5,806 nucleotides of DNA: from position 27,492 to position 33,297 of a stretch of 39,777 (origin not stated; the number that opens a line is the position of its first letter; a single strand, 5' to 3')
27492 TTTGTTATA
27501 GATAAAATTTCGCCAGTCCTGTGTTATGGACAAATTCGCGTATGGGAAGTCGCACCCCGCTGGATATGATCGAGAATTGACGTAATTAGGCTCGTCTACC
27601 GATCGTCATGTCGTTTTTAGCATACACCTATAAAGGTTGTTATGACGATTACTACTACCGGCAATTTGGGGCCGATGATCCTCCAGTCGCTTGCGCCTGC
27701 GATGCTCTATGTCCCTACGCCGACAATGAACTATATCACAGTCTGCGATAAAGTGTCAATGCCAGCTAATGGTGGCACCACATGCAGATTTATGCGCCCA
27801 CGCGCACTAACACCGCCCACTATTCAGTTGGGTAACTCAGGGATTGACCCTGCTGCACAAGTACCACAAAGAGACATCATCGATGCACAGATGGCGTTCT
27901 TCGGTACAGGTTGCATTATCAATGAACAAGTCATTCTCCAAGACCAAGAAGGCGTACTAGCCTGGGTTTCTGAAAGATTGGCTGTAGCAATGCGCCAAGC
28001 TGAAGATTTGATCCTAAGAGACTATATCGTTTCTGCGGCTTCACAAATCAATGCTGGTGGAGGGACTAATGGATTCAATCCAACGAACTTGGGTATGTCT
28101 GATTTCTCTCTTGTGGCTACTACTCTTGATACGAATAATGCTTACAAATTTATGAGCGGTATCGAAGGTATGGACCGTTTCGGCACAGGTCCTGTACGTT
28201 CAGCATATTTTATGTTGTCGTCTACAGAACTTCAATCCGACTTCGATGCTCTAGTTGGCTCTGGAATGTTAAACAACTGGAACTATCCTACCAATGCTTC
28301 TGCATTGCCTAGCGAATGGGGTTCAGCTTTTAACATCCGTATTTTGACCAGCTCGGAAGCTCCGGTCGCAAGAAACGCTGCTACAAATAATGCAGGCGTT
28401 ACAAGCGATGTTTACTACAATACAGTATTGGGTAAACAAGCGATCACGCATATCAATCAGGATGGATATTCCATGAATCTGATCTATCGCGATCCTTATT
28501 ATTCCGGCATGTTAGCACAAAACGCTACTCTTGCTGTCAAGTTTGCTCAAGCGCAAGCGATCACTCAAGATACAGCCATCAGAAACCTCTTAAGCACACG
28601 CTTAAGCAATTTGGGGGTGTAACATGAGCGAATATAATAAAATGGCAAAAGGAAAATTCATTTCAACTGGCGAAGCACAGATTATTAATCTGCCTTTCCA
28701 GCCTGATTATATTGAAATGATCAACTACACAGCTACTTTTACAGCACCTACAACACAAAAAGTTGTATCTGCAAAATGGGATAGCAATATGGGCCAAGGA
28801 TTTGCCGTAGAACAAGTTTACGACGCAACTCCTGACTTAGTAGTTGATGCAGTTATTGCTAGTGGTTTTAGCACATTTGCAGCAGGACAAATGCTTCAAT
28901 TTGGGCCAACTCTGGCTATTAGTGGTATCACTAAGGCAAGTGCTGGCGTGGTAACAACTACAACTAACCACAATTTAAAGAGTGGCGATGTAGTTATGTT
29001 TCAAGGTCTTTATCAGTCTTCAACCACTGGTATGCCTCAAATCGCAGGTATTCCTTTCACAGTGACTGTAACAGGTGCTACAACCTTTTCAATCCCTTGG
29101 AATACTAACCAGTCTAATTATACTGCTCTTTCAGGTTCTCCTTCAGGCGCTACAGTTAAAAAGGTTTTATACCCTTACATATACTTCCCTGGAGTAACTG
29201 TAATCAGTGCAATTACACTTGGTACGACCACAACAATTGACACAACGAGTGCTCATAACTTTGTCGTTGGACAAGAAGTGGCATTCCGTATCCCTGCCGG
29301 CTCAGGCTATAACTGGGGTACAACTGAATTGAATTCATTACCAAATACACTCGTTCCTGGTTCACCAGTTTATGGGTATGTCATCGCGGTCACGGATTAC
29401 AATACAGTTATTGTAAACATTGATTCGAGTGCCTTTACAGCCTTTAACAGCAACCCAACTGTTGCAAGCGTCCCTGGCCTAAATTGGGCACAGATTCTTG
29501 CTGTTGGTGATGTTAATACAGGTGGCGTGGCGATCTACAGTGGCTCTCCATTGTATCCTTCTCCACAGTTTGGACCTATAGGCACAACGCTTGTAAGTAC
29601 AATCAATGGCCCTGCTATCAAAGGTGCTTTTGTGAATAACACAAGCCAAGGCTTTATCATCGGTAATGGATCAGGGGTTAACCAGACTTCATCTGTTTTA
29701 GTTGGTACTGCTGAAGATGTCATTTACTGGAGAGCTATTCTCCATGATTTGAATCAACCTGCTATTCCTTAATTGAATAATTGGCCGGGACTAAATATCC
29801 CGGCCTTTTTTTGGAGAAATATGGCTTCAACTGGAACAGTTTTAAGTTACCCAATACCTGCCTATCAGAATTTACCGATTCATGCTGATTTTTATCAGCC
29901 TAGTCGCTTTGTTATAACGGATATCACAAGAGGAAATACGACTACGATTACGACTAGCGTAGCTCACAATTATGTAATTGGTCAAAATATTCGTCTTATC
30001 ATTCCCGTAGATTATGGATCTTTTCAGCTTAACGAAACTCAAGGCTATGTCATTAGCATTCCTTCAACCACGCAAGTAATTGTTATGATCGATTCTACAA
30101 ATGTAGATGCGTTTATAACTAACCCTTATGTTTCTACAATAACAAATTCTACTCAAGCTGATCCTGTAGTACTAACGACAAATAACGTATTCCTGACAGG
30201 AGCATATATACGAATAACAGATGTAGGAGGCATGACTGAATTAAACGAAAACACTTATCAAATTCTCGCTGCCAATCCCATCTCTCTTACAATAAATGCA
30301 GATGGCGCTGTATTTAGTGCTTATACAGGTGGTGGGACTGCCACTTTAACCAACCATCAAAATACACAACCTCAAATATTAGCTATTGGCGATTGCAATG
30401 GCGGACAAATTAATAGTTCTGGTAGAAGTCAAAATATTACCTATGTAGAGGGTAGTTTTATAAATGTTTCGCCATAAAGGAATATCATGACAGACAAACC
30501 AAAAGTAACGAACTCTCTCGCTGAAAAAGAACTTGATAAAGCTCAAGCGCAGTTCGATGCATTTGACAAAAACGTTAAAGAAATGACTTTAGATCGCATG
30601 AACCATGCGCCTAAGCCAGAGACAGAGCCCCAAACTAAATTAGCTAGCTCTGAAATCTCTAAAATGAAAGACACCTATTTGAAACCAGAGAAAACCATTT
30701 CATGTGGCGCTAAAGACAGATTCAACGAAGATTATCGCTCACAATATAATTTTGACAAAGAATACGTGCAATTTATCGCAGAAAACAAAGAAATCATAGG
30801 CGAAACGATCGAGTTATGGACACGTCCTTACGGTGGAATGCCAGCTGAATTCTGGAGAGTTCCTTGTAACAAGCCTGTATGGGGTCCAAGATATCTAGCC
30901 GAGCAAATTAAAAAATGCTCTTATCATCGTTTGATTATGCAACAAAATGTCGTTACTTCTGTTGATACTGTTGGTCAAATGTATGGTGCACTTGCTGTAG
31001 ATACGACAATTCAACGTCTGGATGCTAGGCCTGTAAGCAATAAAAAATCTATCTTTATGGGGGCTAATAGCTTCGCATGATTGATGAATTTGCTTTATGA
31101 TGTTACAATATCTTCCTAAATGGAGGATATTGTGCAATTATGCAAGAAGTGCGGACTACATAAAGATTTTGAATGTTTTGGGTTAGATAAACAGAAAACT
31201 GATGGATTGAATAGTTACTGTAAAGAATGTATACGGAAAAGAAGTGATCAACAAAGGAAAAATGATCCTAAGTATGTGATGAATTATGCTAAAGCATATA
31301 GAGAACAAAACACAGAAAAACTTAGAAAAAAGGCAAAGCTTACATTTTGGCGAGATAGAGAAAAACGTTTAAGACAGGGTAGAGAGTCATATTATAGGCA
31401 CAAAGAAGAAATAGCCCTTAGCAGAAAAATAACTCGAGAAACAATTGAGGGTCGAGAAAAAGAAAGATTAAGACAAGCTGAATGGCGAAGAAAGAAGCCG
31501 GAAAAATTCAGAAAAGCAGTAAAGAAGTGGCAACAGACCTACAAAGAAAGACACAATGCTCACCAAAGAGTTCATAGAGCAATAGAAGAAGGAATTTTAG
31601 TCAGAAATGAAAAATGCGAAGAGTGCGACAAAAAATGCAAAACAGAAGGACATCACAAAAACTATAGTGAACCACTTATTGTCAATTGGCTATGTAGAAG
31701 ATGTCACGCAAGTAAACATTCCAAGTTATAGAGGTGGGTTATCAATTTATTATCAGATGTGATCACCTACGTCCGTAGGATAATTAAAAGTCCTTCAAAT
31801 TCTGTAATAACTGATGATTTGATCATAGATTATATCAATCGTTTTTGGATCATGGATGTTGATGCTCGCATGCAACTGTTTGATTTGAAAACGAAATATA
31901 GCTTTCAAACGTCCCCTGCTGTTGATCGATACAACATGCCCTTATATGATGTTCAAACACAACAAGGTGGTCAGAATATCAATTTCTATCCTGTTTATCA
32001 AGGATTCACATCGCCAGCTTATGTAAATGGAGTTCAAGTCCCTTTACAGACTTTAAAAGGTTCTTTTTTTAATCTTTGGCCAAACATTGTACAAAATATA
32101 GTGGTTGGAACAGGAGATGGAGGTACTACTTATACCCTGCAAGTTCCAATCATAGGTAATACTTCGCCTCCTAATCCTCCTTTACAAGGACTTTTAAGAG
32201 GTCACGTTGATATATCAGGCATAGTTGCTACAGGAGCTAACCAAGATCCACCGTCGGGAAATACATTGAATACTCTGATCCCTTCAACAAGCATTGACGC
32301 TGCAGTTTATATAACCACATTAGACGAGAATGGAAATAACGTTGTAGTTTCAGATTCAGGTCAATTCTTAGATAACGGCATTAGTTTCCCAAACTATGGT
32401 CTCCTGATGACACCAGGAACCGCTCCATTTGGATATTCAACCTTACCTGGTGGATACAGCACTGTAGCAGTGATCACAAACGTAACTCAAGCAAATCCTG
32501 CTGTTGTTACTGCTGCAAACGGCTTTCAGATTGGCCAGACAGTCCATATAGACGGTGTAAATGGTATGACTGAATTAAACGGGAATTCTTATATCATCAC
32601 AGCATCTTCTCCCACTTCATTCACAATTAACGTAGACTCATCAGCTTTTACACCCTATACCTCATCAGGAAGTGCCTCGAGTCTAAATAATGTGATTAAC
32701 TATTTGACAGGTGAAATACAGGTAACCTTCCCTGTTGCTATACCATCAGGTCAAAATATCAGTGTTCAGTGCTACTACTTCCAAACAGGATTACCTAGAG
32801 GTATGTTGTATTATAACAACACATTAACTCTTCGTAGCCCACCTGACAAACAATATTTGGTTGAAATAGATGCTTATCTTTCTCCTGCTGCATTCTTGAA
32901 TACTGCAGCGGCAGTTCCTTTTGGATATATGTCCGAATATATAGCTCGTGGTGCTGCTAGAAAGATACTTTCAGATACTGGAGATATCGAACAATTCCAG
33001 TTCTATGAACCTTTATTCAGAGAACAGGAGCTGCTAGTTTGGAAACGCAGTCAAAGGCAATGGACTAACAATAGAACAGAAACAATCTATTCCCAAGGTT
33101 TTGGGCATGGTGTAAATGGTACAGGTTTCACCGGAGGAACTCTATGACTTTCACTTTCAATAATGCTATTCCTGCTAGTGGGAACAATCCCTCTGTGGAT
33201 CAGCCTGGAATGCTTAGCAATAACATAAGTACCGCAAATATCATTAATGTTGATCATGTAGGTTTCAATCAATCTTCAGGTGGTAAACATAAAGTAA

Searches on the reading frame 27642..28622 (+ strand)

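Call 12: search_protein_families(library=phrogs, proteins=[window:27642-28622:+], max_evalue=0.001)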
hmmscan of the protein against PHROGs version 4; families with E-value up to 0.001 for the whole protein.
window:27642-28622:+ (326 aa): 1 family
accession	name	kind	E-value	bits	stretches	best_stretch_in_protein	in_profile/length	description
phrog_1357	-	head and packaging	3.7e-13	50.1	1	20-282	40-305/356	major head protein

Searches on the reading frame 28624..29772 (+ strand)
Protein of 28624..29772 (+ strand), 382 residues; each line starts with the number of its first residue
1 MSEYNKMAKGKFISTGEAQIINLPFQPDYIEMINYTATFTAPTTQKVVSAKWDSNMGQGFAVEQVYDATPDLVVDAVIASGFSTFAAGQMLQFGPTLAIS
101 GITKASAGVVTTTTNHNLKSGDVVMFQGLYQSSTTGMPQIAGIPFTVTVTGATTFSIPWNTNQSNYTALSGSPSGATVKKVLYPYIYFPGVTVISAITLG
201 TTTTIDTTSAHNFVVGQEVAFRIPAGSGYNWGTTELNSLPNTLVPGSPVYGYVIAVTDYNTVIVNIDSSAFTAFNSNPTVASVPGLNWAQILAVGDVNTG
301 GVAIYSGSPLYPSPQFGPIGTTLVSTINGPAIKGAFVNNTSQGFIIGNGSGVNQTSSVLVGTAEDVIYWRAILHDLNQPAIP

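Call 12: search_protein_families(library=phrogs, proteins=[window:28624-29772:+], max_evalue=0.001)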
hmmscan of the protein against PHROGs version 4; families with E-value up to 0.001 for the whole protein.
window:28624-29772:+ (382 aa): 1 family
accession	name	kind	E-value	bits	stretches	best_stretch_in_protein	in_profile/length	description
phrog_584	-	tail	0.00052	20.8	1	94-182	18-98/218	major tail protein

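Call 34: search_protein_families(library=pfam, proteins=[window:28624-29772:+], max_evalue=0.01)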
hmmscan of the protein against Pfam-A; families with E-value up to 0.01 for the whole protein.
window:28624-29772:+ (382 aa): 1 family
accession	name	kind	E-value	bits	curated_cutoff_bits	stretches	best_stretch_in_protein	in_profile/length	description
PF16190.11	E1_FCCH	-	4.3e-09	36.8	29.5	1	107-167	3-61/70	Ubiquitin-activating enzyme E1 FCCH domain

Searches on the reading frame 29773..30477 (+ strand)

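Call 34: search_protein_families(library=pfam, proteins=[window:29773-30477:+], max_evalue=0.01)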
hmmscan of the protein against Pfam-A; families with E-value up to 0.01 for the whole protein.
window:29773-30477:+ (234 aa): 1 family
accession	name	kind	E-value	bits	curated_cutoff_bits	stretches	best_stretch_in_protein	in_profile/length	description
PF16190.11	E1_FCCH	-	4.5e-10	39.9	29.5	1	137-191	13-67/70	Ubiquitin-activating enzyme E1 FCCH domain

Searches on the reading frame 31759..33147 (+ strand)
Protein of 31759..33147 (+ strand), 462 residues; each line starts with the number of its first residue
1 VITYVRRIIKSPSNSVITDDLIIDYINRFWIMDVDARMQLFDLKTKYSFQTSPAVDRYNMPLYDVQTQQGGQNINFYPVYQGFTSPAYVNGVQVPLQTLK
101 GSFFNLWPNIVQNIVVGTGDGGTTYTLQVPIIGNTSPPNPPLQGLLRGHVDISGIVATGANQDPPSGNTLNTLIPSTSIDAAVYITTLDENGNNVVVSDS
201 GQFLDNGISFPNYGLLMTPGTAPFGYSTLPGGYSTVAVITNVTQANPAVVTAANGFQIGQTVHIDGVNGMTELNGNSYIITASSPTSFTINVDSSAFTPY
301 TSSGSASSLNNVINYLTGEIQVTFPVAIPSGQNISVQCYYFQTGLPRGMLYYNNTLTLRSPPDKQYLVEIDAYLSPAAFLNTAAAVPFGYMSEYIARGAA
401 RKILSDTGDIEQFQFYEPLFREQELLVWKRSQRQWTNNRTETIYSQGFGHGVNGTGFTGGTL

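Call 12: search_protein_families(library=phrogs, proteins=[window:31759-33147:+], max_evalue=0.001)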
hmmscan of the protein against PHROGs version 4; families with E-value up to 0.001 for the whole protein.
window:31759-33147:+ (462 aa): 1 family
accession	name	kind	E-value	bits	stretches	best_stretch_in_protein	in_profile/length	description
phrog_584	-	tail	1.3e-06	29.3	1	232-312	16-97/218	major tail protein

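Call 34: search_protein_families(library=pfam, proteins=[window:31759-33147:+], max_evalue=0.01)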
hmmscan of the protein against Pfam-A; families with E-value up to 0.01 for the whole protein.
window:31759-33147:+ (462 aa): 1 family
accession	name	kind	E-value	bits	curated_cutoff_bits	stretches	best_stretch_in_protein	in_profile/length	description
PF16190.11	E1_FCCH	-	1.6e-12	47.8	29.5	1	247-306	3-66/70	Ubiquitin-activating enzyme E1 FCCH domain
